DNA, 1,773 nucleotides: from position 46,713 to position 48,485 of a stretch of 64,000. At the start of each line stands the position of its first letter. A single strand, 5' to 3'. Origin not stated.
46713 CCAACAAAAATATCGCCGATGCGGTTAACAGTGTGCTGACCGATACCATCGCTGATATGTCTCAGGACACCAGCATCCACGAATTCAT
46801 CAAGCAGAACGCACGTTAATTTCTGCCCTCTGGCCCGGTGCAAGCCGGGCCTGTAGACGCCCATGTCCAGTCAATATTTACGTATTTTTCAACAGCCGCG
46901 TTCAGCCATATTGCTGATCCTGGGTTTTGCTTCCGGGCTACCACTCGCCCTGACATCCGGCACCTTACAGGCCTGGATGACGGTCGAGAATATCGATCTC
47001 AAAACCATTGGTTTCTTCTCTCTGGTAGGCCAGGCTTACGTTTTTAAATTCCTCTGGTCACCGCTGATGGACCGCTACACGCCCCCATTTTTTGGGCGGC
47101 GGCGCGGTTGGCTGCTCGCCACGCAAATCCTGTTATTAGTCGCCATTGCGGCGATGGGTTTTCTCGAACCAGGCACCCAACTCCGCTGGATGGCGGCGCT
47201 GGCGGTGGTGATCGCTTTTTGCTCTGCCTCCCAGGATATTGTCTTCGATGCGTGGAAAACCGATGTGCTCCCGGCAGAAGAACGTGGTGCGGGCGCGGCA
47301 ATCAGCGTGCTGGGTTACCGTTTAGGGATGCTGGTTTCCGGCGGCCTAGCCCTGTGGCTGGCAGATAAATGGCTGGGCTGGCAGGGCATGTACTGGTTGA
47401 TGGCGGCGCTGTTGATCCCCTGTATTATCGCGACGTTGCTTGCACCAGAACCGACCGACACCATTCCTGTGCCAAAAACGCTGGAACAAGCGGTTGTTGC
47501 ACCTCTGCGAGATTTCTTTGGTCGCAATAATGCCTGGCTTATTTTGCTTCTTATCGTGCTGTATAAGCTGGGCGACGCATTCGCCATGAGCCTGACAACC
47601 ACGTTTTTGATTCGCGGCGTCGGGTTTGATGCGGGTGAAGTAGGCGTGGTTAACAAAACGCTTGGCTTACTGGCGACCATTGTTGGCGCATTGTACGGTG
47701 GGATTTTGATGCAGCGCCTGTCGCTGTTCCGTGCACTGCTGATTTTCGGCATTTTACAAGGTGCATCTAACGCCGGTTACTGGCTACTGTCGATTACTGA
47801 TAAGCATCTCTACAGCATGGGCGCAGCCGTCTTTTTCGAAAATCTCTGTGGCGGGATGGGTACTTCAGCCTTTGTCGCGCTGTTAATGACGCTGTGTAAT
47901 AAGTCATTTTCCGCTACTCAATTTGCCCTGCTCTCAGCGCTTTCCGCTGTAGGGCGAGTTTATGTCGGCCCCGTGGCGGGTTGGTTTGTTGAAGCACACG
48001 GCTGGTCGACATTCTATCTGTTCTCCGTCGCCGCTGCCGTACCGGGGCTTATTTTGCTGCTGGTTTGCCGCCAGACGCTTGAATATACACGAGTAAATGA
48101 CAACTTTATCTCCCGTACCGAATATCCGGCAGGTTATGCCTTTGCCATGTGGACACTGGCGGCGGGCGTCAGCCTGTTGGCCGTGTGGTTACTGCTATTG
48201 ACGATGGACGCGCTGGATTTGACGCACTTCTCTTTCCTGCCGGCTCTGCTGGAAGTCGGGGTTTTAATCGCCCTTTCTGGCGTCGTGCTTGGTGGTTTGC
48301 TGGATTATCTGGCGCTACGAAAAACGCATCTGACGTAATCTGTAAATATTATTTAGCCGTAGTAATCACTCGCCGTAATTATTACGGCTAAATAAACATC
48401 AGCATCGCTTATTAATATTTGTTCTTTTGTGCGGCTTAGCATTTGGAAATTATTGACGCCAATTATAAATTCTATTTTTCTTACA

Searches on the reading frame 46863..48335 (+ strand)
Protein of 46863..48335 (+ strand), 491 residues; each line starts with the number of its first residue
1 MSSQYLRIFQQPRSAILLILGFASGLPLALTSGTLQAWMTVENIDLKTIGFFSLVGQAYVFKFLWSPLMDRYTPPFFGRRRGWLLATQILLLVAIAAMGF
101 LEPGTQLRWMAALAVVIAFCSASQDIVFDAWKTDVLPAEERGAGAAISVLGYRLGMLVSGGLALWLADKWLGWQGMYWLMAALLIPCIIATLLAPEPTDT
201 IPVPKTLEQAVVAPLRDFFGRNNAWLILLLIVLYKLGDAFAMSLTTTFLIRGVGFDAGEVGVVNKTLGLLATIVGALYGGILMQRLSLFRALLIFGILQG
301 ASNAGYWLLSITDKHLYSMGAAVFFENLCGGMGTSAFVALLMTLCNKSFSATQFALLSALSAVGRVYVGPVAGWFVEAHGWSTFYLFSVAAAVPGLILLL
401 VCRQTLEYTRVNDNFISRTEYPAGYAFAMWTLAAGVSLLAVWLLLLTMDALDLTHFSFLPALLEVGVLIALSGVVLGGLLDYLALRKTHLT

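Call 15: find_related_loci(query=window:46863-48335:+, collection=genome_contigs, flank=2500)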
Query window:46863-48335:+ (491 aa) in genome_contigs; peptide patterns used: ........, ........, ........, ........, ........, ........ (x = any residue, [..] = any of these).
289 stretches matched a pattern; 277 encode a relative of the query (tblastn E <= 1e-3); the best 80 are kept; 80 distinct loci.
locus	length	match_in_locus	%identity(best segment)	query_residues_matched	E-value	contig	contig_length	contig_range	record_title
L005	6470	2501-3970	90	1-490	0e+0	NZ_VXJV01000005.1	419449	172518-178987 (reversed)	Salmonella enterica subsp. diarizonae strain CCUG 30040T contig_0000005, whole genome shotgun sequence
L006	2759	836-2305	88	1-490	0e+0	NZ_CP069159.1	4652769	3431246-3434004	Citrobacter sp. R56 chromosome, complete genome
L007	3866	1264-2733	89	1-490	0e+0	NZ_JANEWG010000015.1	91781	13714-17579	Citrobacter sp. Awk 4 510132-22-15, whole genome shotgun sequence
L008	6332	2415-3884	88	1-490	0e+0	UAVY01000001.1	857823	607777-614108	Citrobacter koseri strain NCTC10786 genome assembly, contig: ERS513143SCcontig000001, whole genome shotgun sequence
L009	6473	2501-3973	89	1-491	0e+0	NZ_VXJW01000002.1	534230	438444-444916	Salmonella enterica subsp. arizonae strain CCUG 6322T contig_0000002, whole genome shotgun sequence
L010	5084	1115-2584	89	1-490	0e+0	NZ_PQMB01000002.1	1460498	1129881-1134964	Citrobacter amalonaticus strain S646 scaffold2.1, whole genome shotgun sequence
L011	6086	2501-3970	90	1-490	0e+0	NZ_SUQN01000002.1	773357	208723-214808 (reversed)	Citrobacter gillenii strain UMG736 UMG736_2, whole genome shotgun sequence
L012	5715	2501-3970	89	1-490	0e+0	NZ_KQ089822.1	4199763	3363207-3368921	Citrobacter sp. MGH106 aetzL-supercont1.1, whole genome shotgun sequence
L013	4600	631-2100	86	1-490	0e+0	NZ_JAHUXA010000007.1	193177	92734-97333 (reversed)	Enterobacter sp. ENT03 NODE_7_length_193177_cov_53.350039, whole genome shotgun sequence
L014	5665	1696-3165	88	1-490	0e+0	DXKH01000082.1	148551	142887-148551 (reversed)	MAG TPA_asm: Citrobacter sp. isolate HRGM_Genome_0066 HRGM_Genome_0066_82, whole genome shotgun sequence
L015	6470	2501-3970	85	1-490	0e+0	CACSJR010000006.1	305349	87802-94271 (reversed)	Citrobacter sp. 18056 isolate 18056_Citrobacter_Ancestor genome assembly, contig: NODE_6, whole genome shotgun sequence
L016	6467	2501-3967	84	1-489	0e+0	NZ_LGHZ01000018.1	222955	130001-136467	Kluyvera genomosp. 1 strain L2 contig18, whole genome shotgun sequence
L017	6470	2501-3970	87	1-490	0e+0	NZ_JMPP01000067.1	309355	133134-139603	Raoultella planticola ATCC 33531 GRPL.assembly.67, whole genome shotgun sequence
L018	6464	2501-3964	87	1-488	0e+0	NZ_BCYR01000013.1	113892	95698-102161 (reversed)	Raoultella ornithinolytica NBRC 105727 = ATCC 31898 strain NBRC 105727, whole genome shotgun sequence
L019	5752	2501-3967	84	1-489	0e+0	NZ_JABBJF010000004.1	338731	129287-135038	Kluyvera sichuanensis strain 090646 contig00004, whole genome shotgun sequence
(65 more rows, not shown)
